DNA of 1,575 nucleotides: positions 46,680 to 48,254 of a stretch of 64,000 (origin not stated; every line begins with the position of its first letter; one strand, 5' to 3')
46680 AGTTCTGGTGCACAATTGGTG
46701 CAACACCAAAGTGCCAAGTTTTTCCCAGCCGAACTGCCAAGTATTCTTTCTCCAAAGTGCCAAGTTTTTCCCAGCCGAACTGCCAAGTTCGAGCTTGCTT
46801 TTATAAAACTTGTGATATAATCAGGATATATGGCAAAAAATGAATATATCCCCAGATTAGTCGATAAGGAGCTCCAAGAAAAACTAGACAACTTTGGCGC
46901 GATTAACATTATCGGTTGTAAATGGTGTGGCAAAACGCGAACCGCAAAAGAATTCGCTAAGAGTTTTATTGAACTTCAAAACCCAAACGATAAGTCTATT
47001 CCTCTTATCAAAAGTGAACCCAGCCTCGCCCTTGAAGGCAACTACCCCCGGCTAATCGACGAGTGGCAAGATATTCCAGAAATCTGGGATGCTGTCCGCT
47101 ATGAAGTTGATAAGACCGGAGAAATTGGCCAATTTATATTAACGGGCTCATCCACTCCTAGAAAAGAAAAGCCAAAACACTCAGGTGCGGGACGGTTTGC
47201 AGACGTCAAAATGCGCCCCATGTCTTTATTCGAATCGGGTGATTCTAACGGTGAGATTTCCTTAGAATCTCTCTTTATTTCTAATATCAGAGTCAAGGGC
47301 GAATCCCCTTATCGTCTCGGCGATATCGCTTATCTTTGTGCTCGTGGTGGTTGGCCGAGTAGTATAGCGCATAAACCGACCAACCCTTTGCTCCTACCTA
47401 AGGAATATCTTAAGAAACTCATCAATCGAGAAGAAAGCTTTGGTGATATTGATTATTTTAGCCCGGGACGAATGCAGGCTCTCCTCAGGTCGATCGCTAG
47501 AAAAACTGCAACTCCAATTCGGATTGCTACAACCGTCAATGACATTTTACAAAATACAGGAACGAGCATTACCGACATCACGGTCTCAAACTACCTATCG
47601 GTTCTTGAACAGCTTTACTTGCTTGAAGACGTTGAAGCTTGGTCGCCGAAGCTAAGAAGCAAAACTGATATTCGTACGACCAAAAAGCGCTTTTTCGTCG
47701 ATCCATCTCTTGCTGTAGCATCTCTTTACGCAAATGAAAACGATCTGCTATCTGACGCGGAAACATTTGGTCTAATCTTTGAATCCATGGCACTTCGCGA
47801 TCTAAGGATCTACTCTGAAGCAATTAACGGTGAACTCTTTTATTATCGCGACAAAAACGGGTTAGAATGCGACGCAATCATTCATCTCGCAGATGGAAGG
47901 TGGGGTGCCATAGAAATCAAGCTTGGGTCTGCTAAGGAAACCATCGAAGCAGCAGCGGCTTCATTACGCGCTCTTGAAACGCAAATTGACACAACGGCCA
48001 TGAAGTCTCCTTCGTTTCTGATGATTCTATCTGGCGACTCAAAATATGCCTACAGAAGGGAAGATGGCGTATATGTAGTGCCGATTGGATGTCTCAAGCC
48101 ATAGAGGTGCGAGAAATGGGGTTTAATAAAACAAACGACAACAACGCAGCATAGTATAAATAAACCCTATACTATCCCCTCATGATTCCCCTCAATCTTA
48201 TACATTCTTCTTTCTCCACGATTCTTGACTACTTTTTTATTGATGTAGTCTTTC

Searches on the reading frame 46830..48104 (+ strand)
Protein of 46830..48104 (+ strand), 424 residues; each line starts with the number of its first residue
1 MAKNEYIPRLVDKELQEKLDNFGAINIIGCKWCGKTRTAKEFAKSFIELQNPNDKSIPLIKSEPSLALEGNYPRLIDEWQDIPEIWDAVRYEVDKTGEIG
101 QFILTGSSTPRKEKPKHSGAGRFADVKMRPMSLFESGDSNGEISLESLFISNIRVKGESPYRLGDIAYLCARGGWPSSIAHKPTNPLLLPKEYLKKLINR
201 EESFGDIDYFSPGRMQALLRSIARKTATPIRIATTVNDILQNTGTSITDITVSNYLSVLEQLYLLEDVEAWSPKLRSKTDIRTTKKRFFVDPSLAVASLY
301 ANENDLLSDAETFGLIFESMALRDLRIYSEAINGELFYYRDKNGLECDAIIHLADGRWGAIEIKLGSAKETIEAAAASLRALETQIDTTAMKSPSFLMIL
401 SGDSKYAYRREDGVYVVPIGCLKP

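Call 7: search_protein_families(library=pfam, proteins=[window:46830-48104:+], max_evalue=0.01)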
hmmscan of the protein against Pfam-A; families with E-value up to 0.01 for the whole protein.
window:46830-48104:+ (424 aa): 2 families
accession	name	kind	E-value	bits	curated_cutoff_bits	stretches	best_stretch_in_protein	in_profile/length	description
PF13635.12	DUF4143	-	5.8e-29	101.3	28.1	1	212-365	13-159/160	Domain of unknown function (DUF4143)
PF13173.12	AAA_14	-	6.9e-13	49.2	27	1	24-135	4-127/129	AAA domain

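Call 15: find_encoding_contigs(protein=window:46830-48104:+, flank=10000, max_places=10)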
Protein window:46830-48104:+ (424 aa): 23 contigs read that carry it; 8 places shown.
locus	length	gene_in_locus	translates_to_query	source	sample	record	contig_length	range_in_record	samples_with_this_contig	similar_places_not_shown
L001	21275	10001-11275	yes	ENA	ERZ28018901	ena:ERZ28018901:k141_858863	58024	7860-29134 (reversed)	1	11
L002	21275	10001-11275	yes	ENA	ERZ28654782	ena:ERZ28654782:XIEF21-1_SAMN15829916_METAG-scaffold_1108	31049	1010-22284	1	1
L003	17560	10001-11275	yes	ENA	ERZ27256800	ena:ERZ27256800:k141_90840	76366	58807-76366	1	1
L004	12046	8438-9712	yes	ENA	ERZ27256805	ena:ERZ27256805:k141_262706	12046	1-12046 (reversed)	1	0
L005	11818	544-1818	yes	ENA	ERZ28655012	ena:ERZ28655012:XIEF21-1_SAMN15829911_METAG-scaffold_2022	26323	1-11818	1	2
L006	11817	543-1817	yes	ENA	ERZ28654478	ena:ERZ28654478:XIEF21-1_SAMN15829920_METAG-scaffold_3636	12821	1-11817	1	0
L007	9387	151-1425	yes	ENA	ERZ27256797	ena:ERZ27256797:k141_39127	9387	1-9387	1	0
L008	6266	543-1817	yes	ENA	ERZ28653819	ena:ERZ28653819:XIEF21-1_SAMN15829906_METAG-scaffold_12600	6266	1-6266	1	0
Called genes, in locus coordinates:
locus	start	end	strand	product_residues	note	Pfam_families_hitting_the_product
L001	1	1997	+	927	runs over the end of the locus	PF00912:Transgly, PF00905:Transpeptidase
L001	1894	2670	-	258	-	PF01938:TRAM (weak)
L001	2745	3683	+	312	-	PF09364:XFP_N, PF02775:TPP_enzyme_C (faint), PF09364:XFP_N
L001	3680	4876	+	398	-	PF03894:XFP, PF09363:XFP_C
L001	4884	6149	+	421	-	PF00579:tRNA-synt_1b, PF22421:SYY_C-terminal, PF01479:S4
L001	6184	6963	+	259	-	PF08282:Hydrolase_3, PF03332:PMM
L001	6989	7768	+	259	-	PF00121:TIM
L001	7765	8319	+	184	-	-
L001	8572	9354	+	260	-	-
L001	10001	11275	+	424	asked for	PF13173:AAA_14, PF13635:DUF4143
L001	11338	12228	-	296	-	PF00239:Resolvase, PF07508:Recombinase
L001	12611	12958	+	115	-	-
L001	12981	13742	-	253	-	PF00106:adh_short, PF08659:KR, PF13460:NAD_binding_10 (weak), PF13561:adh_short_C2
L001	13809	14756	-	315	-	PF00890:FAD_binding_2 (faint), PF03486:HI0933_like (faint), PF07992:Pyr_redox_2, PF12831:FAD_oxidored (weak), PF13450:NAD_binding_8 (weak), PF13738:Pyr_redox_3, PF01266:DAO (weak), PF00070:Pyr_redox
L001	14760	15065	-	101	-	PF00085:Thioredoxin, PF13899:Thioredoxin_7 (weak), PF14595:Thioredoxin_9 (weak), PF13098:Thioredoxin_2, PF13905:Thioredoxin_8 (faint)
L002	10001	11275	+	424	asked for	PF13173:AAA_14, PF13635:DUF4143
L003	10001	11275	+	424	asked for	PF13173:AAA_14, PF13635:DUF4143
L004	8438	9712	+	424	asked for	PF13173:AAA_14, PF13635:DUF4143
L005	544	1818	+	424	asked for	PF13173:AAA_14, PF13635:DUF4143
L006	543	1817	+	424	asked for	PF13173:AAA_14, PF13635:DUF4143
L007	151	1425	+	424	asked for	PF13173:AAA_14, PF13635:DUF4143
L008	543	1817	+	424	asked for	PF13173:AAA_14, PF13635:DUF4143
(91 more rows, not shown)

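Call 20: find_homologous_proteins(query=window:46830-48104:+, max_evalue=1e-20)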
Query window:46830-48104:+ (424 aa): 8000 proteins with E <= 1e-20 among 8000 candidates; the best 120 are listed.
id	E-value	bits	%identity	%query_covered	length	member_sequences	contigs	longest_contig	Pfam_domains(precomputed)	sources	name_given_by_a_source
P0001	6.4e-281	949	100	100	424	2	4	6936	PF13173.13,PF13635.13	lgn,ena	-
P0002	1.5e-248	843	86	100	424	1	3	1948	PF13173.13,PF13635.13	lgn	-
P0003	8.3e-239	811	83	100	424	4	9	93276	PF13173.13,PF13635.13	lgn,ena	-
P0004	1.0e-230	784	79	100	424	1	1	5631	PF13173.13,PF13635.13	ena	-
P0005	5.3e-230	782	78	100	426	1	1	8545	PF13173.13,PF13635.13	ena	-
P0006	6.3e-213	725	73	99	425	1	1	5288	PF13173.13,PF13635.13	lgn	-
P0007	3.2e-203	694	71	100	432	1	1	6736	PF13173.13,PF13635.13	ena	-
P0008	3.1e-197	674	70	99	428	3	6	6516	PF13173.13,PF13635.13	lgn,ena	-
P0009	4.3e-192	657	65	100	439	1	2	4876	PF13173.13,PF13635.13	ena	-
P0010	7.3e-191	653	66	99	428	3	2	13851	PF13173.13,PF13635.13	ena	-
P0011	1.5e-180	619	62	100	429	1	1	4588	PF13173.13,PF13635.13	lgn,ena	-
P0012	2.7e-180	618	62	100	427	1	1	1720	PF13173.13,PF13635.13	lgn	-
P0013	3.1e-180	618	61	100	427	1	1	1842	PF13173.13,PF13635.13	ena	-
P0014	1.2e-178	613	61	100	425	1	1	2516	PF13173.13,PF13635.13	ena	-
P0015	1.3e-178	612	62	99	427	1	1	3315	PF13173.13,PF13635.13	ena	-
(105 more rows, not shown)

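Call 21: search_protein_families(library=padloc, proteins=[window:46830-48104:+], max_evalue=0.01)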
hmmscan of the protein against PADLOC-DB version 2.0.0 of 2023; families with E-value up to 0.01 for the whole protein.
window:46830-48104:+ (424 aa): 7 families
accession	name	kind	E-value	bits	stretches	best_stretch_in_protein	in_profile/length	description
PDLC04790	PDC-S01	-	1.8e-57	193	1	5-422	10-417/422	-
PDLC04789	PDC-S01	-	5.6e-20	69.7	1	7-370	2-345/375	-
PDLC04787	PDC-S01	-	3.9e-13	47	1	75-386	97-379/412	-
PDLC04791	PDC-S01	-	4.9e-10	36.6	1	238-371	231-357/395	-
PDLC04786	PDC-S01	-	8.4e-07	26.1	1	273-368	295-389/439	-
PDLC04792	PDC-S01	-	1.5e-06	25.1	1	302-389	323-408/452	-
PDLC04788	PDC-S01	-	0.00011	19.3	1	75-369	89-386/448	-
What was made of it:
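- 46830..48104 (+): Cargo gene: an AAA_14 + DUF4143 ATPase resembling PADLOC candidate PDC-S01. Pfam (call 7); PADLOC PDC-S01, E = 1.8e-57 (call 21).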

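Call 22: search_protein_families(library=ncbifam, proteins=[window:46830-48104:+], max_evalue=0.01)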
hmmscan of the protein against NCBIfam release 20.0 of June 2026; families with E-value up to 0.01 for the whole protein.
window:46830-48104:+ (424 aa): 0 families

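Call 23: find_encoding_contigs(protein=P0003, flank=4000, max_places=3)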
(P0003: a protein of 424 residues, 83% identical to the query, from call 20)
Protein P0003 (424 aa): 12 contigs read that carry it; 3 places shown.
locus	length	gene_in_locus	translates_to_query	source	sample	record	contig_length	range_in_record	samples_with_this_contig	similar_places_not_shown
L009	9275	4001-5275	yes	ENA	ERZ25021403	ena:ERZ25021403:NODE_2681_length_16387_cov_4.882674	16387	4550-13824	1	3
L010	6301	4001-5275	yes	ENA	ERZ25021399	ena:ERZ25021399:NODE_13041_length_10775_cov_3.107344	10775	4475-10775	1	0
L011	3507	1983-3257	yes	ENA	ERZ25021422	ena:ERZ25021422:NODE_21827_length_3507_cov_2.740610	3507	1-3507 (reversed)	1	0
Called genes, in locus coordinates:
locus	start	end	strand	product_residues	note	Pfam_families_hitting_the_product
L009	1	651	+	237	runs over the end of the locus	PF01569:PAP2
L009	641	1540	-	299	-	PF00890:FAD_binding_2 (weak), PF03486:HI0933_like (weak), PF07992:Pyr_redox_2, PF12831:FAD_oxidored (weak), PF13738:Pyr_redox_3 (weak), PF01266:DAO (weak), PF13738:Pyr_redox_3, PF00070:Pyr_redox, +4 more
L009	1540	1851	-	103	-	PF00085:Thioredoxin, PF00578:AhpC-TSA, PF04756:OST3_OST6, PF14595:Thioredoxin_9, PF08534:Redoxin (weak), PF13098:Thioredoxin_2, PF13899:Thioredoxin_7 (weak), PF13905:Thioredoxin_8 (weak)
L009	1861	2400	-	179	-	PF00255:GSHPx, PF08534:Redoxin (faint)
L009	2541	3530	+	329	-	PF01926:MMR_HSR1, PF02421:FeoB_N, PF06071:YchF-GTPase_C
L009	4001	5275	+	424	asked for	PF13173:AAA_14, PF13635:DUF4143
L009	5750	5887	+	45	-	-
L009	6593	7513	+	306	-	-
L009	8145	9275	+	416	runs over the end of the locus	PF13173:AAA_14, PF13635:DUF4143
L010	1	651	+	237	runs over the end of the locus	PF01569:PAP2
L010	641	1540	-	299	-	PF00890:FAD_binding_2 (weak), PF03486:HI0933_like (weak), PF07992:Pyr_redox_2, PF12831:FAD_oxidored (weak), PF13738:Pyr_redox_3 (weak), PF01266:DAO (weak), PF13738:Pyr_redox_3, PF00070:Pyr_redox, +4 more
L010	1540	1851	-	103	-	PF00085:Thioredoxin, PF00578:AhpC-TSA, PF04756:OST3_OST6, PF14595:Thioredoxin_9, PF08534:Redoxin (weak), PF13098:Thioredoxin_2, PF13899:Thioredoxin_7 (weak), PF13905:Thioredoxin_8 (weak)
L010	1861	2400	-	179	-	PF00255:GSHPx, PF08534:Redoxin (faint)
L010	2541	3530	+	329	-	PF01926:MMR_HSR1, PF02421:FeoB_N, PF06071:YchF-GTPase_C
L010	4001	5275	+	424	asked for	PF13173:AAA_14, PF13635:DUF4143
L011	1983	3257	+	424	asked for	PF13173:AAA_14, PF13635:DUF4143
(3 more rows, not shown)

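Call 24: find_encoding_contigs(protein=P0005, flank=4000, max_places=2)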
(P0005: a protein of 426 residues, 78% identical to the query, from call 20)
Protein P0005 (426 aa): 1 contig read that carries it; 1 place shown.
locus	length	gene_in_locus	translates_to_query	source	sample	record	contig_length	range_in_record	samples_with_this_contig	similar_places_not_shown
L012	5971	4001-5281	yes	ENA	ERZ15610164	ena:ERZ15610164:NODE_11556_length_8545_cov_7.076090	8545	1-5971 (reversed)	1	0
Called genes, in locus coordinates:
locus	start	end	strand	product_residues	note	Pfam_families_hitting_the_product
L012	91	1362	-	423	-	PF00239:Resolvase, PF07508:Recombinase, PF13408:Zn_ribbon_recom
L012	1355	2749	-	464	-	PF00239:Resolvase, PF07508:Recombinase, PF13408:Zn_ribbon_recom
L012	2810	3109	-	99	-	-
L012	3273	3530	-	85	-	-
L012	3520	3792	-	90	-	-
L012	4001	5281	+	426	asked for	PF13173:AAA_14, PF13635:DUF4143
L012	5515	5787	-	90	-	-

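Call 25: find_encoding_contigs(protein=P0004, flank=4000, max_places=2)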
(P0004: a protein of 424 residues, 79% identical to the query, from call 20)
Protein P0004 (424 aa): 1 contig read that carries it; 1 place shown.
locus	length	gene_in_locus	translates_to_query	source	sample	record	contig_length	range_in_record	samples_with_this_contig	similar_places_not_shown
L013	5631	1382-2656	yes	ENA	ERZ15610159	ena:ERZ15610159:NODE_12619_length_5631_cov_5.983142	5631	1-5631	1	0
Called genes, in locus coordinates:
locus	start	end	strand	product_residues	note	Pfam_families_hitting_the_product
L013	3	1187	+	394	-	?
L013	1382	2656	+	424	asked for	PF13173:AAA_14, PF13635:DUF4143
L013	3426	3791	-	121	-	PF13542:HTH_Tnp_ISL3 (weak), PF02796:HTH_7, PF13936:HTH_38, PF13384:HTH_23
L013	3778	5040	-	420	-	PF00872:Transposase_mut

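Call 36: find_related_loci(query=A1, collection=metagenome_contigs, flank=3000)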
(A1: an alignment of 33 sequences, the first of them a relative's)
Query A1 (424 aa) in metagenome_contigs; peptide patterns used: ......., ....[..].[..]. (x = any residue, [..] = any of these).
600 stretches matched a pattern (row limit reached: there are more); 570 encode a relative of the query (tblastn E <= 1e-3); the best 80 are kept; 80 distinct loci.
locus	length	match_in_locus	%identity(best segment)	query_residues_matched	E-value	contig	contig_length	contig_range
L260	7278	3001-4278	57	1-423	3e-161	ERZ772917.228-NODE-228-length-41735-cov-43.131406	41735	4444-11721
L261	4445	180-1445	56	4-423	3e-162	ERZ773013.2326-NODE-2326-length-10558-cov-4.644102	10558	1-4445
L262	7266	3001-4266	56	4-423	2e-160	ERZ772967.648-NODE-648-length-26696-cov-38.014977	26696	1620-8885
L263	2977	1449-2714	56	4-423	4e-169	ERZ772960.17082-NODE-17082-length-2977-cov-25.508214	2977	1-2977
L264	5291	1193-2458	55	4-423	5e-160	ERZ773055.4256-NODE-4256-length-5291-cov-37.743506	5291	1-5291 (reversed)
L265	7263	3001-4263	50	1-423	2e-134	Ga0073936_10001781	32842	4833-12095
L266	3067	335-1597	50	1-423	4e-140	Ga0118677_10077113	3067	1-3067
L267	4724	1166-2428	50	1-423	2e-135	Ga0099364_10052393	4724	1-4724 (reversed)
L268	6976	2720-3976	50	3-423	2e-133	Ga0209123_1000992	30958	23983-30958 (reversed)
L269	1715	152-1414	49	1-423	9e-144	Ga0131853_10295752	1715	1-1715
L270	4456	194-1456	48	5-423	2e-132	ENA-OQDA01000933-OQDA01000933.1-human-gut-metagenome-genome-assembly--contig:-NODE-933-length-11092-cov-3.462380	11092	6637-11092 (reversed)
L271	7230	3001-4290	48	1-424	5e-132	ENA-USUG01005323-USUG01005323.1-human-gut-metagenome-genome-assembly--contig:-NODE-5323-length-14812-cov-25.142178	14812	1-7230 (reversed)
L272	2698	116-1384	50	3-423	1e-138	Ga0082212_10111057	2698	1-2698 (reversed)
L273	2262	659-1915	49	3-423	4e-140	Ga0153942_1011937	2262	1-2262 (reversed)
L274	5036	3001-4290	48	1-424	8e-132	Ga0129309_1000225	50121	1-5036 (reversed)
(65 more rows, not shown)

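Call 44: find_encoding_contigs(protein=P0002, flank=3000, max_places=3)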
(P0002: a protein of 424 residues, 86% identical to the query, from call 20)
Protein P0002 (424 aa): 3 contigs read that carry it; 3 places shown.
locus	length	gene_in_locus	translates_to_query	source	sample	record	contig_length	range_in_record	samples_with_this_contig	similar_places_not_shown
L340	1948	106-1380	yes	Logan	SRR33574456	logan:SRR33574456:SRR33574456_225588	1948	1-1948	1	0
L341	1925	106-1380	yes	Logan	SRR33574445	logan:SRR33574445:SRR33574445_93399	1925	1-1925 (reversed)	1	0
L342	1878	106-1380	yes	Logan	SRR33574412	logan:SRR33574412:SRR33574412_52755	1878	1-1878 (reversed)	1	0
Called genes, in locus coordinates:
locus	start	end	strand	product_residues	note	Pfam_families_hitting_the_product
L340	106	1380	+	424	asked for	PF13173:AAA_14, PF13635:DUF4143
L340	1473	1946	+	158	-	?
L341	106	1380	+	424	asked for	PF13173:AAA_14, PF13635:DUF4143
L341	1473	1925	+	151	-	?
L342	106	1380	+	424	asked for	PF13173:AAA_14, PF13635:DUF4143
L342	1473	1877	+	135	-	?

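Call 45: find_encoding_contigs(protein=P0006, flank=3000, max_places=2)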
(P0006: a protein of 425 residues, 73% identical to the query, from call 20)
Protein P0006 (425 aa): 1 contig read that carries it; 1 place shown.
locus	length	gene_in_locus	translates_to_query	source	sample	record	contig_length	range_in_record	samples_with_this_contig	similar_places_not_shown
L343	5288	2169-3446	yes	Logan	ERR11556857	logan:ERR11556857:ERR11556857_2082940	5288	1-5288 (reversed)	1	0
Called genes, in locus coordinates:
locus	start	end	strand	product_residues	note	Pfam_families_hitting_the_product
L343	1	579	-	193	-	?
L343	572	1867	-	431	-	-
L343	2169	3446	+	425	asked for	PF13173:AAA_14, PF13635:DUF4143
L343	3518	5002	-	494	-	-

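Call 46: find_encoding_contigs(protein=P0007, flank=3000, max_places=2)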
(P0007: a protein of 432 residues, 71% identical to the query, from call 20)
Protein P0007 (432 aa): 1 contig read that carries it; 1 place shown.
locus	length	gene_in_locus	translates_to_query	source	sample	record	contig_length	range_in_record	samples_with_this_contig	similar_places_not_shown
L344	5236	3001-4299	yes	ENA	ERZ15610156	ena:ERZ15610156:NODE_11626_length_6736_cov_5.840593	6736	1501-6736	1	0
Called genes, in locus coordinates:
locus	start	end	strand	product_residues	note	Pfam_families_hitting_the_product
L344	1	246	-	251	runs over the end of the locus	PF13462:Thioredoxin_4, PF01323:DSBA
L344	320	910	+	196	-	PF00571:CBS (faint)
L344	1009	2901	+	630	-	PF01336:tRNA_anti-codon, PF00152:tRNA-synt_2, PF02938:GAD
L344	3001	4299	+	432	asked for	PF13173:AAA_14, PF13635:DUF4143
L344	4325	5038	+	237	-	PF00149:Metallophos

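Call 47: find_encoding_contigs(protein=P0008, flank=3000, max_places=3)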
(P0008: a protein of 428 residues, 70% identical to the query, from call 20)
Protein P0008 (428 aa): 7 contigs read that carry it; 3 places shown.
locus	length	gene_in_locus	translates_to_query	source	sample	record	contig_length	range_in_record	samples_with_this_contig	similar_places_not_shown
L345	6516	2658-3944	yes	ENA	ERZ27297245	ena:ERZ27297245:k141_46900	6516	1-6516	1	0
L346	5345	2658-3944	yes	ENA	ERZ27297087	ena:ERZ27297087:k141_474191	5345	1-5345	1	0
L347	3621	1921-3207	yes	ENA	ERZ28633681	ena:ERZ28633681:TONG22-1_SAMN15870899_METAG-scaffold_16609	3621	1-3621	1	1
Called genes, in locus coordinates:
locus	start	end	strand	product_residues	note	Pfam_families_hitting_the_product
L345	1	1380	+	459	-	?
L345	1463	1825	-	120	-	-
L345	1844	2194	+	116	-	PF13635:DUF4143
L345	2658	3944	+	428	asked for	PF13173:AAA_14, PF13635:DUF4143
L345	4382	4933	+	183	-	PF09603:Fib_succ_major (faint)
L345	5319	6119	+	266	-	-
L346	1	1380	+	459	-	?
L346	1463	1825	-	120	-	-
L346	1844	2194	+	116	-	PF13635:DUF4143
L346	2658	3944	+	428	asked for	PF13173:AAA_14, PF13635:DUF4143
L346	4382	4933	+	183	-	PF09603:Fib_succ_major (faint)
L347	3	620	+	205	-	?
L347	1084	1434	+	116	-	PF13635:DUF4143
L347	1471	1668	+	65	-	-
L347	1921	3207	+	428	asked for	PF13173:AAA_14, PF13635:DUF4143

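Call 63: search_protein_families(library=pfam, proteins=[L012:2810-3109:-, L012:3273-3530:-, L012:3520-3792:-], max_evalue=0.05)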
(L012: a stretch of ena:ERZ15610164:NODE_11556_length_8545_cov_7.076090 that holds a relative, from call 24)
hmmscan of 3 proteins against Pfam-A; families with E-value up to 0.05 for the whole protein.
L012:2810-3109:- (99 aa): 2 families
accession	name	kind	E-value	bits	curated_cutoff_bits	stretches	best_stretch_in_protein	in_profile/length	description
PF24461.1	DUF7576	-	9.4e-05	22.6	27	0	74-85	47-58/60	Family of unknown function (DUF7576)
PF09889.16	DUF2116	-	0.0034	17.8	26.8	1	60-92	6-35/59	Probable treble clef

L012:3273-3530:- (85 aa): 0 families

L012:3520-3792:- (90 aa): 0 families
